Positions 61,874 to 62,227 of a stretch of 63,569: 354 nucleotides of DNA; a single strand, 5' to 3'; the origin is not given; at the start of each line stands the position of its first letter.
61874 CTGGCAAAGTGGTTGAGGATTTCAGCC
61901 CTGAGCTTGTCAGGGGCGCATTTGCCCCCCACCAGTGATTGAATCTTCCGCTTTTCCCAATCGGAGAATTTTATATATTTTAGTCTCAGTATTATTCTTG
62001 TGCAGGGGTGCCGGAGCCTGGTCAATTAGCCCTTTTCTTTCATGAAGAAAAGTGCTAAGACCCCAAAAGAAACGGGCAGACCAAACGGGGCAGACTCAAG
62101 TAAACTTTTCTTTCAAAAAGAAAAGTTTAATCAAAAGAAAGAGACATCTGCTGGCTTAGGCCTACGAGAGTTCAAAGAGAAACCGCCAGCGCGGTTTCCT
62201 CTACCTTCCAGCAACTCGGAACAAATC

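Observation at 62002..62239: tRNA-Leu(CAA) with three introns, two of which share a near-identical hairpin core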

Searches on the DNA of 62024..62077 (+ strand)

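Call 49: build_rna_model(alignment_id=A1, structure=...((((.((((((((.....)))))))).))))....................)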
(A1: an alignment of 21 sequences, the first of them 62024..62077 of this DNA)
Model R1 built from alignment A1 (21 sequences, 54 columns); structure: as given.
model positions 51; base pairs 12; branch points 0; effective number of sequences 10.04; information 1.086 bits per position. Calibrated on 0.2 Mb of random sequence (short: E-values are rough).
structure used (alignment columns):
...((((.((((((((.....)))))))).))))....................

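Call 50: search_with_rna_model(model_id=R1, sources=[window, L002, L004, L006, L011, L012, L014, L020, L023, L025, L026, L028, L031, L033, L034, L035, L038, L039, L040, L041, L042, L043, L044, L045, L046, L047, L048, L049, L050, L051, L053, L005, L010, L015, L021, L030, L036, L037, L019], max_evalue=1, show_alignments=0)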
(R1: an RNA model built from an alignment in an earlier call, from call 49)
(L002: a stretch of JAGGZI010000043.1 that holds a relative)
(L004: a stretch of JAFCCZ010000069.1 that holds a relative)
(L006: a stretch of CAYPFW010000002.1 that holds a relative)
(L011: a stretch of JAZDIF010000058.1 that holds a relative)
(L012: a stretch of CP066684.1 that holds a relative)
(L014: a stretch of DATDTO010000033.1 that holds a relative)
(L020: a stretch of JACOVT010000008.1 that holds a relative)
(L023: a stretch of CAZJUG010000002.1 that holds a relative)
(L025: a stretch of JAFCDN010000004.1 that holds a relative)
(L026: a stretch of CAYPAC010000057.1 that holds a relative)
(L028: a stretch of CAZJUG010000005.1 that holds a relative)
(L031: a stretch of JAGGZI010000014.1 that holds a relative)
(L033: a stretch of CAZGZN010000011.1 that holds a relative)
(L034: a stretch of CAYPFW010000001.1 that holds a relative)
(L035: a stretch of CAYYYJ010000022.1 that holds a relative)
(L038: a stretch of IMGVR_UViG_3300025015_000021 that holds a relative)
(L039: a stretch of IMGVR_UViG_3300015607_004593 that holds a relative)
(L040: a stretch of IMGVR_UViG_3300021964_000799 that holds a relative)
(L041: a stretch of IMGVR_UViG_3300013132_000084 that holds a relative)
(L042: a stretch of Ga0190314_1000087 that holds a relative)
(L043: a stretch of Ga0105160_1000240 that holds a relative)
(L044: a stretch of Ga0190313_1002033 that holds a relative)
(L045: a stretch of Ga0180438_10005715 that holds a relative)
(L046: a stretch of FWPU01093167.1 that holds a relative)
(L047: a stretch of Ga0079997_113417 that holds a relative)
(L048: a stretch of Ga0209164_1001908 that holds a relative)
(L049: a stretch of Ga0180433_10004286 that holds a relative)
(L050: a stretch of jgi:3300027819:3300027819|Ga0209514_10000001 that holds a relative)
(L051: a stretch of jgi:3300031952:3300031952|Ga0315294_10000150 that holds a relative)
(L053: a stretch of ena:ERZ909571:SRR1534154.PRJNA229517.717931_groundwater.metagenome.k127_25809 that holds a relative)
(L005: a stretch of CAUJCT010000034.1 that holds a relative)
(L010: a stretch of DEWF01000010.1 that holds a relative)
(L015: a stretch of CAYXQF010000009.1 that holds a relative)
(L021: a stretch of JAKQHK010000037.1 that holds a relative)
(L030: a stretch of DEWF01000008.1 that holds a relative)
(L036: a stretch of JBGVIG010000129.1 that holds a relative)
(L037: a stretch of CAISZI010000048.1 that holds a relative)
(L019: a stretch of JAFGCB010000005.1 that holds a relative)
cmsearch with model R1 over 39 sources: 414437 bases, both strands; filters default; matches with E-value up to 1: 89.
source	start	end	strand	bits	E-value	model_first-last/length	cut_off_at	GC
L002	7251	7301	-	63.3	1.2e-11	1-51/51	no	0.29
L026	3745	3793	-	63.1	1.3e-11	1-51/51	no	0.2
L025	7101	7154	-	62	2.2e-11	1-51/51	no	0.37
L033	206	259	-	61.8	2.5e-11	1-51/51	no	0.24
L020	2816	2869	+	61.8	2.5e-11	1-51/51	no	0.35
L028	7759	7812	+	61.5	3e-11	1-51/51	no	0.28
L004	4499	4552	-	60.9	4e-11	1-51/51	no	0.35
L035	5039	5092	-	60.5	5.1e-11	1-51/51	no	0.22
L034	7005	7058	-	59.5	8.7e-11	1-51/51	no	0.35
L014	6502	6555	-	59.3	9.3e-11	1-51/51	no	0.33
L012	580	630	-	59.2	1e-10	1-51/51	no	0.43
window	62097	62145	+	58.6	1.3e-10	1-51/51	no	0.24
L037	2519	2565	-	57.5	2.4e-10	1-51/51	no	0.3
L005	2855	2901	-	57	3.2e-10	1-51/51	no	0.34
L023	142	195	-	56.9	3.3e-10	1-51/51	no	0.31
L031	486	535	-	54.9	1e-09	1-51/51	no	0.3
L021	6692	6739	-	54.1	1.5e-09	1-51/51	no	0.27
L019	7731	7779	-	50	1.3e-08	1-51/51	no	0.22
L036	5747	5792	-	48.5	3e-08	1-51/51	no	0.24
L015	1296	1341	-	47.9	4e-08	1-51/51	no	0.26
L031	730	779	-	47.3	5.6e-08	1-51/51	no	0.36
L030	1774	1819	-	45.4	1.5e-07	1-51/51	no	0.35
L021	6957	7006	-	45.1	1.8e-07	1-51/51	no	0.18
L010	2110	2155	-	44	3.2e-07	1-51/51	no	0.33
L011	1057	1103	-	43.9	3.3e-07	1-51/51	no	0.23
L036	5756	5815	+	39.2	4e-06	1-51/51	no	0.25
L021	6707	6735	+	36.8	1.4e-05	5-33/51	no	0.24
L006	644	672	-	35.9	2.3e-05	5-33/51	no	0.28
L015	1305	1364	+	35.8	2.5e-05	1-51/51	no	0.27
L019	7743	7785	+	34.5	4.8e-05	1-51/51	no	0.26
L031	1491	1544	-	33.5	8.3e-05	1-51/51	no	0.37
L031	1047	1100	-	33.5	8.4e-05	1-51/51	no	0.3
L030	1788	1814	+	32.4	0.00015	6-32/51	no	0.3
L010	2126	2148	+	32.2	0.00017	8-30/51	no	0.22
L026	3761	3789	+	31.2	0.00027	5-33/51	no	0.17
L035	5060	5088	+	31.2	0.00027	5-33/51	no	0.17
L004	4516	4567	+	30.9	0.00033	1-51/51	no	0.44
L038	1231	1273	+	30.7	0.00035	1-51/51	no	0.26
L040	2268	2307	-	29.5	0.0007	4-43/51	no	0.32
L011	1072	1098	+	29.4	0.00072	6-32/51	no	0.26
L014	1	47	+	29.2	0.00081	8-51/51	5'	0.28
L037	2534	2560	+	29.1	0.00087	6-32/51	no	0.26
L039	3144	3164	+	28.7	0.001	9-29/51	no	0.24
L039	6866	6909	+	26.9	0.0027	1-51/51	no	0.3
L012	597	632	+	26.3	0.0038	4-40/51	no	0.39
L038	1204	1267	-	26.2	0.0039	1-51/51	no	0.25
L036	1273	1321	+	25.7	0.0052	1-51/51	no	0.33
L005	2869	2897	+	25.5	0.0058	5-33/51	no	0.28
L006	644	672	+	25.2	0.0068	5-33/51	no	0.28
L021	6969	7012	+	24.9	0.0077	1-51/51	no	0.25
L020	2819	2849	-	24.4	0.01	4-34/51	no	0.29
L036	1257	1309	-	24.3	0.011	1-51/51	no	0.26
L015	1034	1094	-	24.3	0.011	1-51/51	no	0.31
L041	9547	9614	+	24.1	0.012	1-51/51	no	0.31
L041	9555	9575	-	24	0.013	9-29/51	no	0.24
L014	6527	6547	+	23.8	0.014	9-29/51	no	0.24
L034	7030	7050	+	23.8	0.014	9-29/51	no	0.24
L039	3120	3172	-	23.8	0.014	1-51/51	no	0.26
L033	223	267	+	23.3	0.018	1-51/51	no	0.29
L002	7268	7298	+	23.1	0.02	4-34/51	no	0.29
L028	7766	7788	-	22.9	0.023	8-30/51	no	0.26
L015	1058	1105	+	22.7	0.025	1-51/51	no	0.31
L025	7122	7150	+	22.3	0.031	5-33/51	no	0.38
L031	5456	5522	+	21.9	0.038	1-51/51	no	0.24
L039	6856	6900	-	21.5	0.047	1-51/51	no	0.27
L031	500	564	+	21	0.063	1-51/51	no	0.42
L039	6592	6645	-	20.5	0.082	1-51/51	no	0.2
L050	4560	4607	+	20.4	0.086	1-51/51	no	0.25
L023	167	187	+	20.3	0.088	9-29/51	no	0.29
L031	751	771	+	20.3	0.088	9-29/51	no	0.29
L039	6662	6747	+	20.2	0.094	1-51/51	no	0.2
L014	2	23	-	19.4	0.15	9-29/51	no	0.23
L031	1347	1397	-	19.2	0.16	1-51/51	no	0.29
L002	6995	7046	-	18.7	0.21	1-51/51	no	0.29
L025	4163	4208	+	18.3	0.26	1-51/51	no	0.3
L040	318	360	+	17.9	0.33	1-51/51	no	0.4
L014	508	576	-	16.9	0.54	1-51/51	no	0.35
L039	1806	1846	-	16.8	0.57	1-51/51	no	0.22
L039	829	896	-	16.5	0.68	1-51/51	no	0.28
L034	6556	6599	-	16.2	0.77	1-51/51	no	0.25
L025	820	860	-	16.2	0.79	1-51/51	no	0.24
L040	2282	2303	+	16.2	0.79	9-30/51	no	0.27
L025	5494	5530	-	16.2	0.8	1-51/51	no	0.27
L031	5438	5505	-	16.2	0.81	1-51/51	no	0.19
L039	6666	6732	-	15.8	0.99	5-33/51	no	0.21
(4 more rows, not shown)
